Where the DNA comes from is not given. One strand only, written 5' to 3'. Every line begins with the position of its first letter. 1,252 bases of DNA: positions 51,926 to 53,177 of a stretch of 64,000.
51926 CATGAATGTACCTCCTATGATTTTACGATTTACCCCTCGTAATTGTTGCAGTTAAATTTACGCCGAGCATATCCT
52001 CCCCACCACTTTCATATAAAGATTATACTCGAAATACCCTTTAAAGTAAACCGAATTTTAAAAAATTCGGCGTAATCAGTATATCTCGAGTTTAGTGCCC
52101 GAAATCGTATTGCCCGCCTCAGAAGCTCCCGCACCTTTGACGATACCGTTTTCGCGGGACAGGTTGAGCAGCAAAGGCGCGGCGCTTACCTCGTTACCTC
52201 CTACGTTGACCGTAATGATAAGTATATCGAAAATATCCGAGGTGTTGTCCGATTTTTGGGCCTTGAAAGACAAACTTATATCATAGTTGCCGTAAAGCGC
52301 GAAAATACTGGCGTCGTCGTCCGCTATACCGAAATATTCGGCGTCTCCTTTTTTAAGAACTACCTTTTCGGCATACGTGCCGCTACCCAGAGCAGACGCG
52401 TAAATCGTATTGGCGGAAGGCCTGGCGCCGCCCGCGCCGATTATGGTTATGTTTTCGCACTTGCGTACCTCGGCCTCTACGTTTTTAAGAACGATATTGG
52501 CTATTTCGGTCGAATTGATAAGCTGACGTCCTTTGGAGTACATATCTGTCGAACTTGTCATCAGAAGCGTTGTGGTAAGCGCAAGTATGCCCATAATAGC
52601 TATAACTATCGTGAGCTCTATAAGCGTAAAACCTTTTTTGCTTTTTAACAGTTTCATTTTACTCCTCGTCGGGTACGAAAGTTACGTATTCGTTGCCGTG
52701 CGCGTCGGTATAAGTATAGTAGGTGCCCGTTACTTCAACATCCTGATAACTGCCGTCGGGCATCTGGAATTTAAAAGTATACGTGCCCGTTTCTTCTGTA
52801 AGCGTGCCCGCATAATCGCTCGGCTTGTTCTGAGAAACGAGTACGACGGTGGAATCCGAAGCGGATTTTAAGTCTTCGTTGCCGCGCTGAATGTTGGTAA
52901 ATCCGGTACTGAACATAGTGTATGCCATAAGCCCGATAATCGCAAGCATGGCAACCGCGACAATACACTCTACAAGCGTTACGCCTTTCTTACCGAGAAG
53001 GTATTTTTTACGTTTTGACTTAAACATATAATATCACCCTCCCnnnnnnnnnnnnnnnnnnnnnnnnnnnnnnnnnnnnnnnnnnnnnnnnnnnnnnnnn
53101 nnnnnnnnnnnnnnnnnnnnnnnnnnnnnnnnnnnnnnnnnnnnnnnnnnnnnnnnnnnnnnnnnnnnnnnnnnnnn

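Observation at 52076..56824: Orphan pilin cassette headed by a 1215-aa pilin-like giant, with no assembly machinery nearby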

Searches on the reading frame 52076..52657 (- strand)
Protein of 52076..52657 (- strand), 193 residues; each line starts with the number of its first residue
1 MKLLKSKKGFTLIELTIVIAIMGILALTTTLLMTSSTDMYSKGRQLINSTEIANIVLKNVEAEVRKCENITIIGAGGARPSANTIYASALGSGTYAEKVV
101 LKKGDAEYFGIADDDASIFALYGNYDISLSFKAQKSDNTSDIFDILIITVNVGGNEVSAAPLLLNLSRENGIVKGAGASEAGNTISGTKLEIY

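Call 3: search_protein_families(library=pfam, proteins=[window:52076-52657:-], max_evalue=1)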
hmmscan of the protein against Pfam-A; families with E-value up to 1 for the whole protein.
window:52076-52657:- (193 aa): 1 family
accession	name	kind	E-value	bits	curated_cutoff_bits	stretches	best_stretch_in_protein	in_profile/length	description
PF07963.17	N_methyl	-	4.2e-08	32.9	21.2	1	5-28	2-25/27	Prokaryotic N-terminal methylation motif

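Call 4: search_protein_families(library=ncbifam, proteins=[window:52076-52657:-], max_evalue=1)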
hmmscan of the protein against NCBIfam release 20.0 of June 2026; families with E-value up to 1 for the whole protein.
window:52076-52657:- (193 aa): 16 families
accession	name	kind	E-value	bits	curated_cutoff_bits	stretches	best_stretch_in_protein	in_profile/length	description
TIGR02532.1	IV_pilin_GFxxxE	domain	5.7e-08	32.3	16.3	1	7-28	1-22/24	prepilin-type N-terminal cleavage/methylation domain-containing protein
TIGR01708.2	typeII_sec_gspH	equivalog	4.4e-05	23.5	80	1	8-51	2-48/169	type II secretion system minor pseudopilin GspH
NF041013.1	T4P_ComGE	equivalog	0.00011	22.2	49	1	5-63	1-56/83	competence type IV pilus minor pilin ComGE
TIGR02596.1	TIGR02596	subfamily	0.0015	18.6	70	1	10-69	1-65/196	Verru_Chthon cassette protein D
NF041775.1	typeIV_PilA_Myxo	equivalog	0.0015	18.5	400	1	7-27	10-30/214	type IV pilin protein PilA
NF040999.1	pilin_ComGC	equivalog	0.0016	18.6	75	1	7-30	1-24/84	competence type IV pilus major pilin ComGC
NF007862.0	PRK10574.1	equivalog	0.0017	18.5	138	1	5-26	2-23/145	prepilin peptidase-dependent pilin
TIGR01710.1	typeII_sec_gspG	equivalog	0.0029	17.6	88.85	1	8-37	1-30/134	type II secretion system major pseudopilin GspG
NF040982.1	ComGD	equivalog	0.0073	16.7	70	1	7-40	1-34/139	competence type IV pilus minor pilin ComGD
NF041002.1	pilin_ComGF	equivalog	0.011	16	80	1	7-69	1-61/139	competence type IV pilus minor pilin ComGF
NF007800.0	PRK10506.1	equivalog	0.014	15.2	158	1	4-28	5-29/163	prepilin peptidase-dependent protein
TIGR01707.1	gspI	equivalog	0.015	15.7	44.35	1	9-64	1-52/101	type II secretion system minor pseudopilin GspI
TIGR01711.1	gspJ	equivalog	0.019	14.8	64.85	1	8-34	1-27/192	type II secretion system minor pseudopilin GspJ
NF007848.0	PRK10557.1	equivalog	0.056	12.7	120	1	5-65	8-68/192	prepilin peptidase-dependent protein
TIGR02599.1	TIGR02599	subfamily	0.14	11.4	256.5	1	9-44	1-36/361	Verru_Chthon cassette protein C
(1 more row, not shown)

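Call 63: list_cluster_members(proteins=[P0017, P0036, P0043, P0037, window:53044-56691:-, window:52076-52657:-, window:52659-53027:-, window:57020-57850:+, P0047])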
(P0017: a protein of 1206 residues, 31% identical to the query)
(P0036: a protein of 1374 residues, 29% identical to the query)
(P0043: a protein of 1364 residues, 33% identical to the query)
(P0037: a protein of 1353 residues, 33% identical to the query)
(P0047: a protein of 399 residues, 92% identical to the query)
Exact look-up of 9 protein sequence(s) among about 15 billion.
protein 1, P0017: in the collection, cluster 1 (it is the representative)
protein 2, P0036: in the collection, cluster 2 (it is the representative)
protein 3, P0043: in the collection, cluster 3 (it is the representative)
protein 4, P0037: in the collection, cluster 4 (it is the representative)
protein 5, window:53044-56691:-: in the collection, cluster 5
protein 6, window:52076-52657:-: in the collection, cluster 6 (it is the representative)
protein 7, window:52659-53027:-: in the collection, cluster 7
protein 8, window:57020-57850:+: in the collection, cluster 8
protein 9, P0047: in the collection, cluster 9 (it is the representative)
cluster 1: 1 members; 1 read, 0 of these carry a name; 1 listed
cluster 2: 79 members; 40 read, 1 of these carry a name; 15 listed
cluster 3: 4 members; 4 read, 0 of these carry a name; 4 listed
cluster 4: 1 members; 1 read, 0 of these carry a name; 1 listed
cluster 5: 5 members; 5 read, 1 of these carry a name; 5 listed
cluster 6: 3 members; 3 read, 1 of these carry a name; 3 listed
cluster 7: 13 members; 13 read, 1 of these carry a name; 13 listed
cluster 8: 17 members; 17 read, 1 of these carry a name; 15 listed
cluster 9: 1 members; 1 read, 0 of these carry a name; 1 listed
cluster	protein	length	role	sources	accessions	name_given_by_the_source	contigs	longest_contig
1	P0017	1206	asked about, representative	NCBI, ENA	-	-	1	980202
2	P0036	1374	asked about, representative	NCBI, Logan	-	-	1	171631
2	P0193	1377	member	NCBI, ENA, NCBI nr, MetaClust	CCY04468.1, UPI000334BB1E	unknown [Faecalibacterium sp. CAG:1138] | status=active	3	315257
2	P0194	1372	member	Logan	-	-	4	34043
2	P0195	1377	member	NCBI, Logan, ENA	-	-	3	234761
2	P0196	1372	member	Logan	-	-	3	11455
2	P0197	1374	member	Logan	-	-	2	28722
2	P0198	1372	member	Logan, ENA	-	-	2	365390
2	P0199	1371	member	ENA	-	-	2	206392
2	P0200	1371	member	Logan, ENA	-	-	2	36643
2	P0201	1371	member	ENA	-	-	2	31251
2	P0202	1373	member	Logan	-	-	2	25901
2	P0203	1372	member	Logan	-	-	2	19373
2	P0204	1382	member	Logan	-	-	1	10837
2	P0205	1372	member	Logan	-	-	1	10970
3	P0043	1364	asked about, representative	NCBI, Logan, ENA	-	-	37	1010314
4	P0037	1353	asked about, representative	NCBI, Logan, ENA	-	-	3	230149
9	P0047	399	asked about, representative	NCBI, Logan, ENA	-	-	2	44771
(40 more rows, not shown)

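Call 81: find_homologous_proteins(query=window:52076-52657:-, max_evalue=10)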
Query window:52076-52657:- (193 aa): 37 proteins with E <= 10 among 409 candidates.
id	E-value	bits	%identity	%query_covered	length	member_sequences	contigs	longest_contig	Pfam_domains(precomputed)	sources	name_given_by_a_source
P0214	2.3e-113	394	100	100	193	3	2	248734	PF07963.18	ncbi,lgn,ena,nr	ncbi:MAG TPA: type II secretion system protein [Candidatus Faecicola pullistercoris]|nr:type II secr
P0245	7.6e-104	363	95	100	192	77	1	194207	PF07963.18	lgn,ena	-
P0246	1.2e-2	33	44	33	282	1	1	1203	-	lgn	-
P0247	7.3e-2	31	50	27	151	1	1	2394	PF07963.18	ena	-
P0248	1.2e-1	30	89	10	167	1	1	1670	PF07963.18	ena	-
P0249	1.3e-1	30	91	11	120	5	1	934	PF07963.18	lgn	-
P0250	1.5e-1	30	80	13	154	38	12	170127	PF07963.18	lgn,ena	-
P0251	1.6e-1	30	89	10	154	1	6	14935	PF07963.18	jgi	jgi:prepilin-type N-terminal cleavage/methylation domain-containing protein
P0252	1.8e-1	30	39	36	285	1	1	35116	PF07963.18,PF00404.25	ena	-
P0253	3.5e-1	29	79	7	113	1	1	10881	PF07963.18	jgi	-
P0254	5.4e-1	28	100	7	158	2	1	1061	PF07963.18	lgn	-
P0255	5.7e-1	28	41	29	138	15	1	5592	PF07963.18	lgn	-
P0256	6.4e-1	28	41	29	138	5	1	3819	PF07963.18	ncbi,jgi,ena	ncbi:MAG: prepilin-type N-terminal cleavage/methylation domain-containing protein [Bacilli bacterium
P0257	7.4e-1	28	42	26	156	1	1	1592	PF07963.18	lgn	-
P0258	1.4e+0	27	91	11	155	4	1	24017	PF07963.18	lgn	-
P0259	1.4e+0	27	31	68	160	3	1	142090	PF07963.18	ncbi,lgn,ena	-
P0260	2.0e+0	26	35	39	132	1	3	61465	PF07963.18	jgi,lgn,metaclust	metaclust:\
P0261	2.0e+0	26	55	23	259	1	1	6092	PF07963.18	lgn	-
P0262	2.4e+0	26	43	32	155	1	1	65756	PF07963.18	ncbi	-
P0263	2.4e+0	26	42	31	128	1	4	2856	PF07963.18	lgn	-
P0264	2.5e+0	26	91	11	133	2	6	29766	PF07963.18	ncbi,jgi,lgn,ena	-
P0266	3.0e+0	26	42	33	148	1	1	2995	PF07963.18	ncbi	-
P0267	3.1e+0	26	79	10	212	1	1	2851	PF07963.18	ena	-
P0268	3.3e+0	26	84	13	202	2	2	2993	PF07963.18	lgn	-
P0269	3.6e+0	25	44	26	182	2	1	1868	PF07963.18,PF08334.17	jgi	jgi:type II secretion system protein G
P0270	3.7e+0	25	38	33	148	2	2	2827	PF07963.18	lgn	-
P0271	4.1e+0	25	36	48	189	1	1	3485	PF07963.18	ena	-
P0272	5.4e+0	25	41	29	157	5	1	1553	PF07963.18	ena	-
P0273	5.7e+0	25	42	32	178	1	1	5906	PF07963.18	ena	-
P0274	6.6e+0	25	65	13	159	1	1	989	PF07963.18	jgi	jgi:MSHA pilin protein MshA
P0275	7.0e+0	24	84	13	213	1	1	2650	PF07963.18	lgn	-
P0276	7.7e+0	24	41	27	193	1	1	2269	PF07963.18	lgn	-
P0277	7.7e+0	24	83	12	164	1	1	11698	PF07963.18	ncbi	ncbi:MAG: type II secretion system protein [bacterium]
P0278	8.1e+0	24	52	22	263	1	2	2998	PF07963.18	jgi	jgi:prepilin-type N-terminal cleavage/methylation domain-containing protein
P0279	8.5e+0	24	53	18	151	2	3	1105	PF07963.18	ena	-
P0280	1.0e+1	24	30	55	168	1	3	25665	PF07963.18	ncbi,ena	ncbi:MAG: type IV pilin protein [Ferrimicrobium sp.]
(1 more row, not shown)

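Call 82: find_encoding_contigs(protein=P0250, flank=10000, max_places=2)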
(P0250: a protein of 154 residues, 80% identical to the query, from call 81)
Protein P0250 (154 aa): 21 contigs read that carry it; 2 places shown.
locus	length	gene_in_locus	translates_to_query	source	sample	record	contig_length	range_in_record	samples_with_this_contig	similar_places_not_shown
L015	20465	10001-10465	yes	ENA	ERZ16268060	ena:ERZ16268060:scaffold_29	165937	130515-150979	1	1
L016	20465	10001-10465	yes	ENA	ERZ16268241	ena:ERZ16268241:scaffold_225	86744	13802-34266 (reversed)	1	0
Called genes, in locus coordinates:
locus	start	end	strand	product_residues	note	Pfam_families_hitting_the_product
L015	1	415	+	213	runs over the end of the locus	-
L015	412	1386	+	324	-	PF04612:T2SSM (weak)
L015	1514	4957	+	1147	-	-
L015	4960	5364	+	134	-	PF07963:N_methyl (weak)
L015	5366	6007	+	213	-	PF07963:N_methyl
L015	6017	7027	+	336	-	PF06750:A24_N_bact, PF01478:Peptidase_A24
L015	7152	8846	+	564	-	PF05157:MshEN, PF20720:nSTAND3 (faint), PF00437:T2SSE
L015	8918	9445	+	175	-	PF07963:N_methyl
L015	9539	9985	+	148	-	PF07963:N_methyl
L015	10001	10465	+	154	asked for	PF07963:N_methyl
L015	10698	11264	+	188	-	PF13305:TetR_C_33 (weak)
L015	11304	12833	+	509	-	PF00890:FAD_binding_2 (faint), PF01266:DAO (faint), PF01593:Amino_oxidase, PF03486:HI0933_like (faint), PF07992:Pyr_redox_2 (faint), PF12831:FAD_oxidored (weak), PF13450:NAD_binding_8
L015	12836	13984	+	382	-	PF00970:FAD_binding_6, PF00175:NAD_binding_1, PF00111:Fer2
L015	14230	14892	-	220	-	PF00702:Hydrolase, PF12710:HAD (weak), PF13419:HAD_2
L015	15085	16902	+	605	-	PF07690:MFS_1 (faint), PF13347:MFS_2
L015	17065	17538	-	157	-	PF02590:SPOUT_MTase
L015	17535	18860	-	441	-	PF02517:Rce1-like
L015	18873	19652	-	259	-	PF00753:Lactamase_B, PF23023:Anti-Pycsar_Apyc1 (weak), PF12706:Lactamase_B_2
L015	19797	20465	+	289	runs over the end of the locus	PF05681:Fumerase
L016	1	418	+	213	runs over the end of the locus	-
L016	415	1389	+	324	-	PF04612:T2SSM (faint)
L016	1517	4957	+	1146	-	-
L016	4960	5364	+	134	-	PF07963:N_methyl (weak)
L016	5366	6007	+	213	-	PF07963:N_methyl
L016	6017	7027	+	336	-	PF06750:A24_N_bact, PF01478:Peptidase_A24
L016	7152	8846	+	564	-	PF05157:MshEN, PF20720:nSTAND3 (faint), PF00437:T2SSE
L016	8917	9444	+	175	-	PF07963:N_methyl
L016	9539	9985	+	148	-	PF07963:N_methyl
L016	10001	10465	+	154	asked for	PF07963:N_methyl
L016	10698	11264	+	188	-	PF13305:TetR_C_33 (weak)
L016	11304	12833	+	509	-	PF00890:FAD_binding_2 (faint), PF01266:DAO (faint), PF01593:Amino_oxidase, PF03486:HI0933_like (faint), PF07992:Pyr_redox_2 (faint), PF12831:FAD_oxidored (weak), PF13450:NAD_binding_8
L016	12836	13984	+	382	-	PF00970:FAD_binding_6, PF00175:NAD_binding_1, PF00111:Fer2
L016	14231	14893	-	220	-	PF00702:Hydrolase, PF12710:HAD (weak), PF13419:HAD_2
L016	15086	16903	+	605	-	PF07690:MFS_1 (faint), PF13347:MFS_2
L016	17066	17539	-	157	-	PF02590:SPOUT_MTase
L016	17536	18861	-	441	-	PF02517:Rce1-like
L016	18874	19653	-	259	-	PF00753:Lactamase_B, PF23023:Anti-Pycsar_Apyc1 (weak), PF12706:Lactamase_B_2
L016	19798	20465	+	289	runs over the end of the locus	PF05681:Fumerase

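Call 89: find_encoding_contigs(protein=P0259, flank=10000, max_places=1)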
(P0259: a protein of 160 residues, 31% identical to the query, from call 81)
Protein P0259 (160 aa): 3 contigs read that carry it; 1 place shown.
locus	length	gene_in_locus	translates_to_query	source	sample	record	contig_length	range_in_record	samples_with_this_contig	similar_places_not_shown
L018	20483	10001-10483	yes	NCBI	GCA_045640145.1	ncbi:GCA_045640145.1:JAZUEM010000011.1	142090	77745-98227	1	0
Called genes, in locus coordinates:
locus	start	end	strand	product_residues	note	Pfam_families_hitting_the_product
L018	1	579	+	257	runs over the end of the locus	PF00005:ABC_tran, PF13304:AAA_21 (faint)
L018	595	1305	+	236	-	PF00005:ABC_tran, PF13304:AAA_21 (faint)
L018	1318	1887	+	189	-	PF00753:Lactamase_B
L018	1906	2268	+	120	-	PF06271:RDD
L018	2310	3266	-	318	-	-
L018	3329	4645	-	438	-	PF16822:ALGX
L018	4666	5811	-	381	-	PF16822:ALGX, PF14286:DHHW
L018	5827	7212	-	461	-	PF03062:MBOAT, PF13813:MBOAT_2 (weak)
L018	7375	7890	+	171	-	-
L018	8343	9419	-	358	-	PF01381:HTH_3, PF13560:HTH_31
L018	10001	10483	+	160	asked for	PF07963:N_methyl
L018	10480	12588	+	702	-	PF07963:N_methyl (weak)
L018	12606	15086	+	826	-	PF09479:Flg_new (weak)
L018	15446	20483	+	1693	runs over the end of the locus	PF00092:VWA, PF13519:VWA_2, PF18998:Flg_new_2 (faint)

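Call 92: search_protein_families(library=ncbifam, proteins=[L015:1514-4954:+], max_evalue=1)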
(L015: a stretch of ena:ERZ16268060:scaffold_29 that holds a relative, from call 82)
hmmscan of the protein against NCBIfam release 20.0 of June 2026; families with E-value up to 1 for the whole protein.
L015:1514-4954:+ (1147 aa): 2 families
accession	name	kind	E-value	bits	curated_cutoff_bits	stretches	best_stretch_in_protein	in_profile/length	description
NF051896.1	tapirin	equivalog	7e-05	21.3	600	1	6-65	10-69/660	cellulose-binding protein tapirin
NF006763.1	PRK09284.1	equivalog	0.17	10.3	650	1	650-678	202-230/564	phosphomethylpyrimidine synthase ThiC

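Call 93: search_protein_families(library=ncbifam, proteins=[L015:1514-2000:+], max_evalue=10)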
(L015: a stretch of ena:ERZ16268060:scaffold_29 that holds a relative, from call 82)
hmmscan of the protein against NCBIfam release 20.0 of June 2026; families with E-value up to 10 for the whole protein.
L015:1514-2000:+ (162 aa): 2 families
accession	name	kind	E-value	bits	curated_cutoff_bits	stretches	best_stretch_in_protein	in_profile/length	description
NF051896.1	tapirin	equivalog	2.9e-06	25.8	600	1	6-65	10-69/660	cellulose-binding protein tapirin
NF037980.1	T2SS_GspK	equivalog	0.015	14.8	130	1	14-79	2-67/307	type II secretion system minor pseudopilin GspK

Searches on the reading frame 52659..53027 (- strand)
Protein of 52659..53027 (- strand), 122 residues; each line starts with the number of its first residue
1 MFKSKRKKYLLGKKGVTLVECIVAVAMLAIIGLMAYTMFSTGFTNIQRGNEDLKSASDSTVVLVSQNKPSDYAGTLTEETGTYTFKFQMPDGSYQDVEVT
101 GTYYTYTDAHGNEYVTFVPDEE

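Call 3: search_protein_families(library=pfam, proteins=[window:52659-53027:-], max_evalue=1)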
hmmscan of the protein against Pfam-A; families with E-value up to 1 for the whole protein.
window:52659-53027:- (122 aa): 6 families
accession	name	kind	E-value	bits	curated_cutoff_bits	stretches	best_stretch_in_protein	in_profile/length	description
PF07963.17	N_methyl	-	2.3e-05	24.2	21.2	1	13-36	4-27/27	Prokaryotic N-terminal methylation motif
PF10694.14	DUF2500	-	0.016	16.1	33.5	1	27-110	4-86/102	Protein of unknown function (DUF2500)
PF06157.16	DUF973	-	0.05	13.2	26.4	1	17-64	58-105/309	Protein of unknown function (DUF973)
PF23906.1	DUF7248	-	0.095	13.1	27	1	16-56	13-50/58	Family of unknown function (DUF7248)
PF13620.12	CarboxypepD_reg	-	0.15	12.9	32.3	1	59-95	17-51/82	Carboxypeptidase regulatory-like domain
PF17210.9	SdrD_B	-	0.17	12.5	29.7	1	55-109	23-75/112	SdrD B-like domain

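Call 4: search_protein_families(library=ncbifam, proteins=[window:52659-53027:-], max_evalue=1)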
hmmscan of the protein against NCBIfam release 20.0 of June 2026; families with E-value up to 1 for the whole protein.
window:52659-53027:- (122 aa): 9 families
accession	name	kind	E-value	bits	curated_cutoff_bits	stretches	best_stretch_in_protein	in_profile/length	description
TIGR02532.1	IV_pilin_GFxxxE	domain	6.1e-05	22.7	16.3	1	13-36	1-24/24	prepilin-type N-terminal cleavage/methylation domain-containing protein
NF047827.1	T3SSXpsH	equivalog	0.00064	19.5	160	1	14-51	1-38/145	type II secretion system protein XpsH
TIGR01711.1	gspJ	equivalog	0.0058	16.5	64.85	1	14-41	1-28/192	type II secretion system minor pseudopilin GspJ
NF041013.1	T4P_ComGE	equivalog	0.0062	16.6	49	1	13-52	3-42/83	competence type IV pilus minor pilin ComGE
NF041002.1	pilin_ComGF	equivalog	0.016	15.5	80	1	14-52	2-40/139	competence type IV pilus minor pilin ComGF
NF047828.1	T3SSXpsI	equivalog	0.038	14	150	1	14-65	2-53/132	type II secretion system protein XpsI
NF010824.0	PRK14228.1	equivalog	0.065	13.4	99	1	14-65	55-104/122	fluoride efflux transporter CrcB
NF045642.2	HdxyAspAldBhcC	equivalog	0.11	11.6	690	1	15-110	171-264/387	3-hydroxy-D-aspartate aldolase BhcC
TIGR04370.1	glyco_rpt_poly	subfamily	0.15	11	40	1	2-103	203-298/396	oligosaccharide repeat unit polymerase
